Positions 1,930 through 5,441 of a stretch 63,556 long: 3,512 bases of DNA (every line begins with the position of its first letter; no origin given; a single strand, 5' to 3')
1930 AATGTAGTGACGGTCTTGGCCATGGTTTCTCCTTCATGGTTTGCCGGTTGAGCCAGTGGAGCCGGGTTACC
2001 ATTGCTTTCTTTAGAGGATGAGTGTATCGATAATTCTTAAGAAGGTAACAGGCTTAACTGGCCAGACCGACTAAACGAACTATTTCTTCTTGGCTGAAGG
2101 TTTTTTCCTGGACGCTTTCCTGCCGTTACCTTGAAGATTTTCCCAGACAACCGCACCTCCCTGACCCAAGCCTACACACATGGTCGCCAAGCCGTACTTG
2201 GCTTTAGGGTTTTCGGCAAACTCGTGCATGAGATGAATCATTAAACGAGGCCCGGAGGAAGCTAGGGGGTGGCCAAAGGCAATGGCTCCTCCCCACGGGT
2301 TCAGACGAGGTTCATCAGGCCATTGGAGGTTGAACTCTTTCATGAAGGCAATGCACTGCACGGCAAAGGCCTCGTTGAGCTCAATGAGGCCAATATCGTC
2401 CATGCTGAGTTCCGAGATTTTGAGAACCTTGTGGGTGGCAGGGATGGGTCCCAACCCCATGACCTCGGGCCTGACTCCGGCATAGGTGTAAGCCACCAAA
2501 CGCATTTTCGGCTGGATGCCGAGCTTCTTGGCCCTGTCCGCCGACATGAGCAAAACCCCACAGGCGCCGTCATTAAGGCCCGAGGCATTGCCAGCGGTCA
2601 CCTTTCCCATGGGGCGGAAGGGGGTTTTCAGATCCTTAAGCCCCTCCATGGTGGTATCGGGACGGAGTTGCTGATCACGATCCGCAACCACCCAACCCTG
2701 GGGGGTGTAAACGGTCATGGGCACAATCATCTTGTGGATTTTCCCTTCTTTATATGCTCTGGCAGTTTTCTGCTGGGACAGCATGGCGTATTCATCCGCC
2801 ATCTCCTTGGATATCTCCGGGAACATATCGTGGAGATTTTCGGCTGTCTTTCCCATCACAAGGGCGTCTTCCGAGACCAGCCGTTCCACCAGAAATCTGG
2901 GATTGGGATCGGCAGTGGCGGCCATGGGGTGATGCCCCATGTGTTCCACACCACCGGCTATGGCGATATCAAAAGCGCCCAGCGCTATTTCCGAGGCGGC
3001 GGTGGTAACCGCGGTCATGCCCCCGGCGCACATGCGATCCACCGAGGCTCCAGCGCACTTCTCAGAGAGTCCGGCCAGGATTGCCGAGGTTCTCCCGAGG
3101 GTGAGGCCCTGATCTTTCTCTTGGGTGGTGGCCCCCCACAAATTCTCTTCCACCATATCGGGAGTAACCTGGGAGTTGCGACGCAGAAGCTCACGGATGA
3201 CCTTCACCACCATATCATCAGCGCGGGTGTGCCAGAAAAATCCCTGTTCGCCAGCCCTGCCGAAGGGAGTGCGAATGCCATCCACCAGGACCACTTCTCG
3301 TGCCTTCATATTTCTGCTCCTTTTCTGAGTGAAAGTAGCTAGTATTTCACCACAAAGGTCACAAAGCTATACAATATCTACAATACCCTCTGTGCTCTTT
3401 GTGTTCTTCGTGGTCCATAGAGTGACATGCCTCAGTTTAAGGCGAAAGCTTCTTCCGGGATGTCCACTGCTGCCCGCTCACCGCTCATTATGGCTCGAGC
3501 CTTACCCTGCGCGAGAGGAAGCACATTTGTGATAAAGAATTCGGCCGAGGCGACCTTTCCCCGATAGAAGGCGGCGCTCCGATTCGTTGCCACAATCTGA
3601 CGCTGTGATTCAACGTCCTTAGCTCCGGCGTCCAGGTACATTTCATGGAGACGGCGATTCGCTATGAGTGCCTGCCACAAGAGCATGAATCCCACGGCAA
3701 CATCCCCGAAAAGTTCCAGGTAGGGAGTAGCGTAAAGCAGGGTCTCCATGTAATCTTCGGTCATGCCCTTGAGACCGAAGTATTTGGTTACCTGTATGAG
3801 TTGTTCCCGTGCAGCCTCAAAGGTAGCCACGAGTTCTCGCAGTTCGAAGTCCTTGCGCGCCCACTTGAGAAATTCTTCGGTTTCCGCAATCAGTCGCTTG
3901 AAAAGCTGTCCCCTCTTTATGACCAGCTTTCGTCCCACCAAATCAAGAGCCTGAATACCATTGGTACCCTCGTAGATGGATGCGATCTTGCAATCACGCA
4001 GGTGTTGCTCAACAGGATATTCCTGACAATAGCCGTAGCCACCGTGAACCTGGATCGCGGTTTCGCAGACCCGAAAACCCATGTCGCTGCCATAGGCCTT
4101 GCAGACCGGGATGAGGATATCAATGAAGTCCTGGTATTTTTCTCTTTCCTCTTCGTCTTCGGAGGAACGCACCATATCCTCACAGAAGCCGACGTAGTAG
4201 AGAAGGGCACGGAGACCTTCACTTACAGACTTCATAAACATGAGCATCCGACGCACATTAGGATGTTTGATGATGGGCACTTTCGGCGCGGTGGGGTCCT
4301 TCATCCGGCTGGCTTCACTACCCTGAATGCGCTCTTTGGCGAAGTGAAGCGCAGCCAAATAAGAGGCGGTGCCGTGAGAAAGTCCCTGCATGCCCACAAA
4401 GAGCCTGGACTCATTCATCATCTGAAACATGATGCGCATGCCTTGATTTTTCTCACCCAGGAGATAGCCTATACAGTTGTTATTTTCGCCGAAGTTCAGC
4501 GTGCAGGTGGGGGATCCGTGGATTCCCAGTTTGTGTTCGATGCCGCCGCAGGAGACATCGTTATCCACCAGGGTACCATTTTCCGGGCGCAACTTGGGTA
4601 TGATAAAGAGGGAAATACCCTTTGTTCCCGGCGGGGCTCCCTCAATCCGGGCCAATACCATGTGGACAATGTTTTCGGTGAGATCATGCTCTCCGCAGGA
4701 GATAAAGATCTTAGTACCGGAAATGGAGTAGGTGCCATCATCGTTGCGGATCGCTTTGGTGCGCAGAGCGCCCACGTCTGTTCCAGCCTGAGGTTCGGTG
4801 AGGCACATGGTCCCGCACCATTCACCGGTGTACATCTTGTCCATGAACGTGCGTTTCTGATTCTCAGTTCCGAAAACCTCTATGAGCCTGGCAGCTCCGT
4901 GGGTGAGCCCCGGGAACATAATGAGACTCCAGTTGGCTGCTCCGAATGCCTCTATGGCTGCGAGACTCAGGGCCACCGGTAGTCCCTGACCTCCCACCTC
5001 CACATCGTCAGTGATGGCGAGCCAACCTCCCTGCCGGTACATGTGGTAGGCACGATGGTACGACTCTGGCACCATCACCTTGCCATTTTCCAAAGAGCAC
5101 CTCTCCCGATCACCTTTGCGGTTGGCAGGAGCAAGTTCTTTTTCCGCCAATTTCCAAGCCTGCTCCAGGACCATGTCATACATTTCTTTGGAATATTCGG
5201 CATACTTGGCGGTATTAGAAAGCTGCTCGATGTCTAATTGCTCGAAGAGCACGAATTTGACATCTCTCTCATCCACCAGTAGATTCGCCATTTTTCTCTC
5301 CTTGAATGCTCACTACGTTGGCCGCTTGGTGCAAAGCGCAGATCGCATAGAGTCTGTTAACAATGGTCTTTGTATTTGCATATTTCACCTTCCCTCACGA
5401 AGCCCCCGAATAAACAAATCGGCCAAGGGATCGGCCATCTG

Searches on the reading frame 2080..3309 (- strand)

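Call 89: search_protein_families(library=pfam, proteins=[window:2080-3309:-], max_evalue=0.0001)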
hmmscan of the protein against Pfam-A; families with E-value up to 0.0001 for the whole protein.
window:2080-3309:- (409 aa): 2 families
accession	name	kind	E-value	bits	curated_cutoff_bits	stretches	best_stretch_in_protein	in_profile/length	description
PF00108.29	Thiolase_N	-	1.8e-59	201.7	26.4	1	6-257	1-259/260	Thiolase, N-terminal domain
PF02803.24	Thiolase_C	-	2.8e-36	124.3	27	1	266-390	2-122/123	Thiolase, C-terminal domain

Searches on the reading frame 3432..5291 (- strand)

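Call 89: search_protein_families(library=pfam, proteins=[window:3432-5291:-], max_evalue=0.0001)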
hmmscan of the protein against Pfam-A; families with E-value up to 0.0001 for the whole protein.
window:3432-5291:- (619 aa): 6 families
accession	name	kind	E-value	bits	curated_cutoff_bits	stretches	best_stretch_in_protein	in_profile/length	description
PF12806.12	Acyl-CoA_dh_C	-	6.9e-30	104.2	30.3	1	468-612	2-124/124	Acetyl-CoA dehydrogenase C-terminal like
PF00441.29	Acyl-CoA_dh_1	-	2e-22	80.4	22.4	1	282-451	1-145/150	Acyl-CoA dehydrogenase, C-terminal domain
PF02770.24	Acyl-CoA_dh_M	-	3.4e-16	59.6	33.3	1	162-267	2-94/97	Acyl-CoA dehydrogenase, middle domain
PF02771.21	Acyl-CoA_dh_N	-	2.2e-10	41.3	22.9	1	39-157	5-113/113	Acyl-CoA dehydrogenase, N-terminal domain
PF08028.16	Acyl-CoA_dh_2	-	5.6e-06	27.1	22.7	1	397-444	86-133/134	Acyl-CoA dehydrogenase, C-terminal domain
PF22924.1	ACOX_C_alpha1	-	2.8e-05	24.4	27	1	294-446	6-159/169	Acyl-CoA oxidase, C-alpha1 domain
